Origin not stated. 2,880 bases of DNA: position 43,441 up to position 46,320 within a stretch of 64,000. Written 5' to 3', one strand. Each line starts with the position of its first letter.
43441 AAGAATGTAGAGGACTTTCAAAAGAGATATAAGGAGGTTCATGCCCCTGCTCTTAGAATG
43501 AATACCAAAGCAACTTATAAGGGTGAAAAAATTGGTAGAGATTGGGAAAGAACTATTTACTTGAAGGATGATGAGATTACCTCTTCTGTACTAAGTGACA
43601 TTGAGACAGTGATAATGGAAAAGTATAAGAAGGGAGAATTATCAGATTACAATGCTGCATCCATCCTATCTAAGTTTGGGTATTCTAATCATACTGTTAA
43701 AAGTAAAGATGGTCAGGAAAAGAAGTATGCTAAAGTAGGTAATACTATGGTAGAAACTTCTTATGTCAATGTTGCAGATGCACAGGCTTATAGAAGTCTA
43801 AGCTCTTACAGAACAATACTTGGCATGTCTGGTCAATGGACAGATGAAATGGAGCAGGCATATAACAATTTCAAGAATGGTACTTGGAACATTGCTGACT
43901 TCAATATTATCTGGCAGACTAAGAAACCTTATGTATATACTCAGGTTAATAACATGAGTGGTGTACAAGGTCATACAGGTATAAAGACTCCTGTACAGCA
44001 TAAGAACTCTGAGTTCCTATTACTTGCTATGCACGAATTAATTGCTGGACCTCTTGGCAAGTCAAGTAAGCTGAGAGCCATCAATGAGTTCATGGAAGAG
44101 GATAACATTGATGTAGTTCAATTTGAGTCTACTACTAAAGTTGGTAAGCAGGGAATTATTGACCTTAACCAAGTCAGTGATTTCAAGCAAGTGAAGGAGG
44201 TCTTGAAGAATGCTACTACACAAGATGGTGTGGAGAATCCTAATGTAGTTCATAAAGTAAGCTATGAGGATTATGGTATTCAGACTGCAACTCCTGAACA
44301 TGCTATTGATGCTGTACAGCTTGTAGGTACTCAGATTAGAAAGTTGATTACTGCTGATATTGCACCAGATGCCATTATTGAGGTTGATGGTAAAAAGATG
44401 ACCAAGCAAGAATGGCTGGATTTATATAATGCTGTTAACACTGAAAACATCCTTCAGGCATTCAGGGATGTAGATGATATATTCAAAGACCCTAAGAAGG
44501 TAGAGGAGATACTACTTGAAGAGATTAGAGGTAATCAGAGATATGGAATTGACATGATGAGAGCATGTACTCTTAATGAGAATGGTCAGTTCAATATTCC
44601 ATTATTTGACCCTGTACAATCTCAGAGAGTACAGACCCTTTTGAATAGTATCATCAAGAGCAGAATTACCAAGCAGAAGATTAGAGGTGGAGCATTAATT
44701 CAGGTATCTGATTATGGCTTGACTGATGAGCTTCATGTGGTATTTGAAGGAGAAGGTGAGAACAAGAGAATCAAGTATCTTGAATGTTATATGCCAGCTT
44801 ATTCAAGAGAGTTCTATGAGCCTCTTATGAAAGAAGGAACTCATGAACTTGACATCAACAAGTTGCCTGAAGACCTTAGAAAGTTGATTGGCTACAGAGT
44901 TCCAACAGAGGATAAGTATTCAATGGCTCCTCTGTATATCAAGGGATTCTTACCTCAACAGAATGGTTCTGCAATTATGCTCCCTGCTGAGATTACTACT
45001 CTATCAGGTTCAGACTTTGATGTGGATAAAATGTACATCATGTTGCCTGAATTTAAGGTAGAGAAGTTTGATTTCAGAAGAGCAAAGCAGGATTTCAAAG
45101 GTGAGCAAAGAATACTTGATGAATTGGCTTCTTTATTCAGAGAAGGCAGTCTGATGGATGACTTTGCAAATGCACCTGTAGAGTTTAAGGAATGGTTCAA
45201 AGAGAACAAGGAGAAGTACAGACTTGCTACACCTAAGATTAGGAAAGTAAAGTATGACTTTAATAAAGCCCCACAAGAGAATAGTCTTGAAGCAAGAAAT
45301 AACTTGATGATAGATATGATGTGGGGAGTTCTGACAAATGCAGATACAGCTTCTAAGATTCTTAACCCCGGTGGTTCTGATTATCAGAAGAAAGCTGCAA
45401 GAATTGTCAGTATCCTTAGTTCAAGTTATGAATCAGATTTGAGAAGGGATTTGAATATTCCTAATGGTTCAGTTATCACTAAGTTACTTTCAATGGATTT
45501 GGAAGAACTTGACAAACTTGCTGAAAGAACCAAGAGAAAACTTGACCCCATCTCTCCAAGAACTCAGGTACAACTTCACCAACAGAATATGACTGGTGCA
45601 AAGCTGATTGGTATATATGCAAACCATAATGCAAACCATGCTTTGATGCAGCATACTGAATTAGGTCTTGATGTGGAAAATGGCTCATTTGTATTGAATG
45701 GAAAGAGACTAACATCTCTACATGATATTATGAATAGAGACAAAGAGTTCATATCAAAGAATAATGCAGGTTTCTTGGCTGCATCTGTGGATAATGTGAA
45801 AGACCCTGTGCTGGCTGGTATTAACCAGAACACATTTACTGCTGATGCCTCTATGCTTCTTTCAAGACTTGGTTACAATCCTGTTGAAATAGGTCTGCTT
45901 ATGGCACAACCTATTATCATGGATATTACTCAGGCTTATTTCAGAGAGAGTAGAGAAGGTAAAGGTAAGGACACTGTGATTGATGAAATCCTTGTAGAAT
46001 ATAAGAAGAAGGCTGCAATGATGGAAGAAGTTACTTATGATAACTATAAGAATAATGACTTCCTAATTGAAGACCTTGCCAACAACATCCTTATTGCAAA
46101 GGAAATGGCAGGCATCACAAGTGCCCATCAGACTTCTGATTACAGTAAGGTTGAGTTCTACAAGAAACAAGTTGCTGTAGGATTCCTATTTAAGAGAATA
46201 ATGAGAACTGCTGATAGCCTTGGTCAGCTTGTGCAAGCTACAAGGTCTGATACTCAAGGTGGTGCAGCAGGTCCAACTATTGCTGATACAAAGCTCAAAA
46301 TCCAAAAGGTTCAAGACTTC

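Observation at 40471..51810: Giant RNAP-like protein with a DFDxD catalytic motif plus a second giant protein: crAss-like virion RNA polymerase cassette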

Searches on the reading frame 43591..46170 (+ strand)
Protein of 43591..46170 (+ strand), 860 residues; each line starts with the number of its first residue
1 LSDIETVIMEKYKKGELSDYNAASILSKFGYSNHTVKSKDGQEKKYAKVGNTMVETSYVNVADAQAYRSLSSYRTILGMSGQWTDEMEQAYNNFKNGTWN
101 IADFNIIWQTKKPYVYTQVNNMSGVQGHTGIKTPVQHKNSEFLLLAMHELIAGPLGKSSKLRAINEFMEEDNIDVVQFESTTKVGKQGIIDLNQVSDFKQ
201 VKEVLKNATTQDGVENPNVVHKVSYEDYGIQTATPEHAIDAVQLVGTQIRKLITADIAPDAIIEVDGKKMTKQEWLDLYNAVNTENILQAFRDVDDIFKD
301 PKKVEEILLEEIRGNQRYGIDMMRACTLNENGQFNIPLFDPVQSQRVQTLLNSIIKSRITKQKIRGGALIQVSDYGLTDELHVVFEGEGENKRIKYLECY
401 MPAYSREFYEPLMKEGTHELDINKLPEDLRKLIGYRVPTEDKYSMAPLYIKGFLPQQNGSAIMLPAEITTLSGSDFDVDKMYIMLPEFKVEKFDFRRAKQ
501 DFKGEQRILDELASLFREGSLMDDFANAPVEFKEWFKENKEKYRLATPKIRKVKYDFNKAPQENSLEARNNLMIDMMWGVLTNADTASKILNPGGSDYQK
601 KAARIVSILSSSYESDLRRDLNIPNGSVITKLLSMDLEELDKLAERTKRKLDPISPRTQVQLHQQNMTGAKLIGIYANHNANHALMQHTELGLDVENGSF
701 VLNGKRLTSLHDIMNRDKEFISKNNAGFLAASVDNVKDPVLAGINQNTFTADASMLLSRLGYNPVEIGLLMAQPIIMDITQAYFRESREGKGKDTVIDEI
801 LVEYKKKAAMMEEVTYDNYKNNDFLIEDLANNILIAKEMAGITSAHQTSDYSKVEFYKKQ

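Call 32: predict_structure(protein=window:43591-46170:+)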
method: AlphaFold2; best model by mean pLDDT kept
length: 860 residues; sequences in the alignment: 1
mean_pLDDT: 36.4   pTM: 0.25
mean pLDDT of the five models: 36.4, 34.6, 31.8, 29.4, 28.0
residues with pLDDT >= 90: 0; 70-90: 7; 50-70: 71; < 50: 782
segments of 3 or more residues with pLDDT < 50: 1-3, 29-33, 47-220, 222-261, 264-268, 277-599, 610-615, 624-630, 651-860
pLDDT, mean of each block of 10 residues (from residue 1): 52 58 53 51 48 39 32 32 39 38 31 31 29 32 32 30 27 23 32 39 39 38 40 37 40 42 49 49 33 31 34 31 30 32 33 32 27 29 33 34 34 37 38 33 32 27 24 27 25 28 35 34 33 36 27 30 37 38 33 43 50 53 49 61 65 36 34 31 32 35 38 37 33 30 31 33 35 40 42 47 43 33 36 36 30 26
secondary structure, 60 per line:
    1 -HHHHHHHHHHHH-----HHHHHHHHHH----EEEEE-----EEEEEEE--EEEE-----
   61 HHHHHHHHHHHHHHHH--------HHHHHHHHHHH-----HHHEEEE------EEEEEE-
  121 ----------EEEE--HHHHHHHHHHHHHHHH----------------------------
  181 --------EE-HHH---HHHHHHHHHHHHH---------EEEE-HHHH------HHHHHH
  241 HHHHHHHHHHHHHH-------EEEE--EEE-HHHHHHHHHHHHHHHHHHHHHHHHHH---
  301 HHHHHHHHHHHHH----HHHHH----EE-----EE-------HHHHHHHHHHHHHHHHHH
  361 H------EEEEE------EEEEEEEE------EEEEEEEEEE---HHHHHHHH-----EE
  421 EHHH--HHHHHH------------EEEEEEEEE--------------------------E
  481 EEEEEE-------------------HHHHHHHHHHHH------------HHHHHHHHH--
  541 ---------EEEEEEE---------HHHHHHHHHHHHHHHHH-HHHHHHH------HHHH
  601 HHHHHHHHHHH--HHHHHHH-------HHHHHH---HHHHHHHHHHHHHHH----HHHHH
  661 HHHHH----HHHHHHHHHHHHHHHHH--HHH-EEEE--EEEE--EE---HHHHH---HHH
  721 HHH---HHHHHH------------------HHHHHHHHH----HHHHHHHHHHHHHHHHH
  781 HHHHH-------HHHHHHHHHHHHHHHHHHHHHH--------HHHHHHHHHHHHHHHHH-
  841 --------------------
elements in order (helices of 4 or more, strands of 3 or more residues): H2-13 H19-28 E33-37 E43-49 E52-55 H61-76 H85-95 E104-107 E114-119 E131-134 H137-152 H198-210 E220-223 H225-228 H235-254 E262-265 E268-270 H272-297 H301-313 H318-322 H343-361 E368-372 E379-386 E393-402 H406-413 E419-421 H427-432 E445-453 E480-486 H506-517 H530-538 E550-556 H566-582 H584-590 H597-611 H614-620 H628-633 H637-651 H656-665 H670-686 E693-696 E699-702 H710-714 H718-723 H727-732 H751-759 H764-785 H793-814 H823-839

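Call 49: find_homologous_proteins(query=window:43591-46170:+, max_evalue=0.00001)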
Query window:43591-46170:+ (860 aa): 264 proteins with E <= 0.00001 among 7520 candidates; the best 120 are listed.
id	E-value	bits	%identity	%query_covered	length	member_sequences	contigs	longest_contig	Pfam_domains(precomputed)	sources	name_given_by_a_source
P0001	0.0e+0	1368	83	83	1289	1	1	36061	-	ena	-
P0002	0.0e+0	1359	69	100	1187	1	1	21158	-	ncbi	-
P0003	0.0e+0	1303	74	90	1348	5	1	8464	-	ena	-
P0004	0.0e+0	1247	64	100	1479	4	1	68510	-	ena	-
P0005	0.0e+0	1222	89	71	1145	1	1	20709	-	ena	-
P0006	0.0e+0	1178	89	69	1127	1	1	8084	-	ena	-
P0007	0.0e+0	1169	72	83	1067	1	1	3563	-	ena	-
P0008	0.0e+0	1132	75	78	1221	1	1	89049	-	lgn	-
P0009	0.0e+0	1116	62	94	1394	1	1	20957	-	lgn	-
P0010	0.0e+0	1107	72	78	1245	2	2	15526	-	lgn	-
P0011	0.0e+0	1100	72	78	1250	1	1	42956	-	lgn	-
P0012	0.0e+0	1096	72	77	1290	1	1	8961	-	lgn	-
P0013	0.0e+0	1088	72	78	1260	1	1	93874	-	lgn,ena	-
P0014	0.0e+0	1087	72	78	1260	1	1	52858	-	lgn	-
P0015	0.0e+0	1083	72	78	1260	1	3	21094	-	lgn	-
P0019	4.4e-287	973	100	51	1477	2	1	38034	-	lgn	-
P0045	4.7e-244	831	89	48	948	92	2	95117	-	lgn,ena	-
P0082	2.7e-207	709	75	49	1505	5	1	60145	-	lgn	-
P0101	7.2e-192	658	72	48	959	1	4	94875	-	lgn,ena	-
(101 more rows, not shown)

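Call 50: find_encoding_contigs(protein=P0019, flank=6000, max_places=3)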
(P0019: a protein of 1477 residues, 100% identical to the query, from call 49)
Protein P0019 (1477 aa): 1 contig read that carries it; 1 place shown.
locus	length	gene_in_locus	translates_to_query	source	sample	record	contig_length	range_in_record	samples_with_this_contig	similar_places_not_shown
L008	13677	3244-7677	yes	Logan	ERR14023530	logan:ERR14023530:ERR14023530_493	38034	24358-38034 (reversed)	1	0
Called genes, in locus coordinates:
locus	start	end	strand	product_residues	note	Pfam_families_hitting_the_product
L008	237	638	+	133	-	-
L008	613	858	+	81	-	PF00085:Thioredoxin, PF00462:Glutaredoxin (weak), PF13098:Thioredoxin_2 (weak)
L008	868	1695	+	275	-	PF02511:Thy1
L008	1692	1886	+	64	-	-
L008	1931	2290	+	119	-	PF00092:VWA (weak), PF25106:VWA_4 (faint)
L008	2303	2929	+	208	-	-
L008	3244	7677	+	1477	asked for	-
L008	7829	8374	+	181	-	PF13392:HNH_3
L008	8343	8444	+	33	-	-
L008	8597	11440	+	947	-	-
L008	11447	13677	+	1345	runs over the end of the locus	-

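Call 51: find_encoding_contigs(protein=P0045, flank=6000, max_places=3)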
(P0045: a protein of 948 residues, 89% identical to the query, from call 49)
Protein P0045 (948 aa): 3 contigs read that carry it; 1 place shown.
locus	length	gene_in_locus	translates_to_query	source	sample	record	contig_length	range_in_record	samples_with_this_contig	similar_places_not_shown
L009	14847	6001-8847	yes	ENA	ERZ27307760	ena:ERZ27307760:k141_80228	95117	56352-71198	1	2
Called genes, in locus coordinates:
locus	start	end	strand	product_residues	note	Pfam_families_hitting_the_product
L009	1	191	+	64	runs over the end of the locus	-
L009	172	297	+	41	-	-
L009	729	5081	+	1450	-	-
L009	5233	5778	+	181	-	PF13392:HNH_3 (weak)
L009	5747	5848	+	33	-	-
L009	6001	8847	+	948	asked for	-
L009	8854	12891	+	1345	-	-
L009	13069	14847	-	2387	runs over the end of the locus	-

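Call 57: search_solved_structures(query=A1, max_evalue=10)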
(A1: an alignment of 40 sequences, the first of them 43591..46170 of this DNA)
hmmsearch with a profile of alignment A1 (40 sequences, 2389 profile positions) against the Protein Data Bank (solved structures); distinct sequences matched with E-value up to 10: 4.
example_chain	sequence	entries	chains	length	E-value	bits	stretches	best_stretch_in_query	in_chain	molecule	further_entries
6vr4_A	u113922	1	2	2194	3.3e-38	133.6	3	1225-1602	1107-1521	DNA-dependent RNA polymerase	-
4h22_A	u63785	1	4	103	0.66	9.8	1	1804-1882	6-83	Leucine-rich repeat flightless-interacting protein 1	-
6xz6_A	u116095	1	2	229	1.7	8.5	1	44-202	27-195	GARP domain-containing protein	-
7pgk_A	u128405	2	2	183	2.2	8.1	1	904-982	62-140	Hedgehog-interacting protein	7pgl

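Call 68: predict_structure(alignment_id=A1)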
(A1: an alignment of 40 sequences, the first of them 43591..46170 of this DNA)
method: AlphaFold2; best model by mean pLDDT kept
length: 860 residues; sequences in the alignment: 40
mean_pLDDT: 62.1   pTM: 0.44
mean pLDDT of the five models: 62.1, 61.0, 58.7, 53.6, 52.9
residues with pLDDT >= 90: 0; 70-90: 332; 50-70: 298; < 50: 230
segments of 3 or more residues with pLDDT < 50: 59-65, 76-82, 109-143, 179-186, 223-244, 359-378, 436-443, 455-461, 469-480, 516-529, 591-595, 653-656, 666-728, 733-739, 818-820
pLDDT, mean of each block of 10 residues (from residue 1): 67 82 75 81 81 68 47 50 63 74 60 37 45 39 53 57 74 58 46 77 81 66 34 30 49 59 77 81 69 69 73 59 75 67 64 57 36 42 68 70 55 60 70 55 62 50 53 42 64 73 64 47 42 72 73 84 81 78 62 53 79 84 83 84 73 51 48 45 40 35 34 42 44 47 53 60 72 81 74 82 81 56 71 79 68 77
secondary structure, 60 per line:
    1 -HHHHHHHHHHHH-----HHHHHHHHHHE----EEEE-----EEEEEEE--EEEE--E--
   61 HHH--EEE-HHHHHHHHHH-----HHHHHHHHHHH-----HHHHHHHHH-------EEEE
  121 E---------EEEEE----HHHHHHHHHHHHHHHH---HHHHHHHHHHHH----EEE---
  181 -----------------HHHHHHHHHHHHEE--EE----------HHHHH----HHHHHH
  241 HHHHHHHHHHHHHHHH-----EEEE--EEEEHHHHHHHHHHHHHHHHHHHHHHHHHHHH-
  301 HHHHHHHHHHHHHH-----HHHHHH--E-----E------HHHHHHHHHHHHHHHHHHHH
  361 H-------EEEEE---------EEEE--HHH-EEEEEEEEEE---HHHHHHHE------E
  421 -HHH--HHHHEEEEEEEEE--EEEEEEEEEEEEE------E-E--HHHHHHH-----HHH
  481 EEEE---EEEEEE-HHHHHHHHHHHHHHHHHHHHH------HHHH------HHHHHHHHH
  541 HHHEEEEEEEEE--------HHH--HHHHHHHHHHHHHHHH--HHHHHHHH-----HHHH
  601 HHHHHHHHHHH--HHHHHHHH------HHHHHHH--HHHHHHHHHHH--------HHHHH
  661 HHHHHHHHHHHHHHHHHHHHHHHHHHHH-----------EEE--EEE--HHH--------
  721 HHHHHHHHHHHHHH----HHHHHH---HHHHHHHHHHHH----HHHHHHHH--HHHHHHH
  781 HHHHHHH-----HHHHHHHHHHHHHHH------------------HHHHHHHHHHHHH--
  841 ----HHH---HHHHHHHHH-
elements in order (helices of 4 or more, strands of 3 or more residues): H2-13 H19-28 E34-37 E43-49 E52-55 E66-68 H70-79 H85-95 H101-109 E117-121 E131-135 H140-155 H159-170 E175-177 H198-209 H226-230 H235-256 E262-265 E268-271 H272-299 H301-314 H320-325 H341-361 E369-373 E383-386 E393-402 H406-412 H427-430 E431-439 E442-454 H466-472 E481-484 E488-493 H495-515 H522-525 H532-543 E544-552 H566-581 H584-591 H597-611 H614-621 H628-634 H637-647 H656-688 E700-702 E705-707 H721-734 H739-744 H748-759 H764-771 H774-787 H793-807 H826-838 H851-859

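Call 72: fold_search(model_id=the predicted structure, library=pdb)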
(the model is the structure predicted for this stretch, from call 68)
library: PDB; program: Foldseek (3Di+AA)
matches with E <= 10: 45; with E <= 0.001: 1
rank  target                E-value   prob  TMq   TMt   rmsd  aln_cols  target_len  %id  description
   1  6vr4_A                7.5e-15  1.00  0.43  0.19  18.1       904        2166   18  Virion-packaged DNA-dependent RNA polymerase of crAss-like phage phi14:2 (released 2020-07-29)
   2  8ac2_D                3.1e-01  0.14  0.09  0.06  35.6       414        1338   14  RNA polymerase- post-terminated, open clamp state (released 2022-10-19)
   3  8acp_D                5.2e-01  0.08  0.08  0.06  38.4       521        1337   12  RNA polymerase at U-rich pause bound to regulatory RNA putL - inactive, open clamp state (released 2022-10-19)
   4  9a4w_B                5.7e-01  0.08  0.08  0.06  34.5       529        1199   13  Integrative model of RPOA-RPOC by crosslinking MS and deep learning (released 2024-09-18)
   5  7y7t_A                8.5e-01  0.08  0.13  0.13  35.1       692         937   11  QDE-1 in complex with 12nt DNA template, ATP and 3'-dGTP (released 2022-09-28)
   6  8etq                  9.8e-01  0.12  0.07  0.15  19.4       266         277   10  Designed pentafoil knot protein folded into a trefoil knot (released 2023-10-25)
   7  3c3l_A                1.1e+00  0.04  0.06  0.05  24.7       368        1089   10  X-ray crystal structure of the N4 mini-vRNAP P2 promoter complex (released 2008-12-09)
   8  9kgb                  1.5e+00  0.05  0.08  0.14  17.8       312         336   12  Crystal structure of tolypothrichol synthase (released 2025-04-09)
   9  2e9f_C                1.9e+00  0.04  0.07  0.11  20.3       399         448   11  Crystal Structure of T.th.HB8 Argininosuccinate lyase complexed with L-Arginine (released 2007-07-31)
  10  1i0a_D                2.2e+00  0.04  0.07  0.12  23.2       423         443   13  CRYSTAL STRUCTURE OF WILD TYPE TURKEY DELTA 1 CRYSTALLIN (EYE LENS PROTEIN) (released 2001-04-21)
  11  8x6f_D                2.7e+00  0.03  0.07  0.06  35.5       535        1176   14  Cryo-EM structure of Staphylococcus aureus sigA-dependent RNAP-promoter open complex (released 2024-06-05)
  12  3c3l_B                2.7e+00  0.02  0.06  0.05  24.8       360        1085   12  X-ray crystal structure of the N4 mini-vRNAP P2 promoter complex (released 2008-12-09)
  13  1hy1_C                3.1e+00  0.03  0.08  0.12  23.1       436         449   11  CRYSTAL STRUCTURE OF WILD TYPE DUCK DELTA 2 CRYSTALLIN (EYE LENS PROTEIN) (released 2001-04-21)
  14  8eof_D                3.2e+00  0.05  0.09  0.06  32.4       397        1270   14  Mycobacterium tuberculosis transcription elongation complex with Bacillus subtilis NusG (EC_PG) (released 2023-02-01)
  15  2bh0                  3.4e+00  0.07  0.06  0.20  11.6       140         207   11  Crystal structure of a SeMet derivative of EXPA from Bacillus subtilis at 2.5 angstrom (released 2006-06-28)
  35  2po4                  8.3e+00  0.01  0.05  0.05  27.0       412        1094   11  X-ray crystal structure of polymerase domain of the bacteriophage N4 virion RNA polymerase (released 2008-04-01)
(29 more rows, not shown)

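Call 106: find_encoding_contigs(protein=P0101, flank=6000, max_places=2)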
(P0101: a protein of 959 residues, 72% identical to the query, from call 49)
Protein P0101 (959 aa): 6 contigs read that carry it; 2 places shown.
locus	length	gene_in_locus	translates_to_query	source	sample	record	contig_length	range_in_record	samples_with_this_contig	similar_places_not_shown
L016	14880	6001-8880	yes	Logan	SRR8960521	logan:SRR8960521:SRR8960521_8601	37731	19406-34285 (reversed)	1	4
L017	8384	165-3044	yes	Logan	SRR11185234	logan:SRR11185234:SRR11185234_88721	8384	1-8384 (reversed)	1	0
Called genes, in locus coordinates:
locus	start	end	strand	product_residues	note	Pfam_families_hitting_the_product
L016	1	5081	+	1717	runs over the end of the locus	PF12694:cpYpsA (faint)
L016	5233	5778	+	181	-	PF13392:HNH_3 (weak)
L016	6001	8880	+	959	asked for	-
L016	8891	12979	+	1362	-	-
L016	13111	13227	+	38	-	-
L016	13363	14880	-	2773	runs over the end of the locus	PF18760:ART-PolyVal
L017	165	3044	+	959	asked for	-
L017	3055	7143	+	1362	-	-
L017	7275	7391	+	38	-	-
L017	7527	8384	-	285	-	?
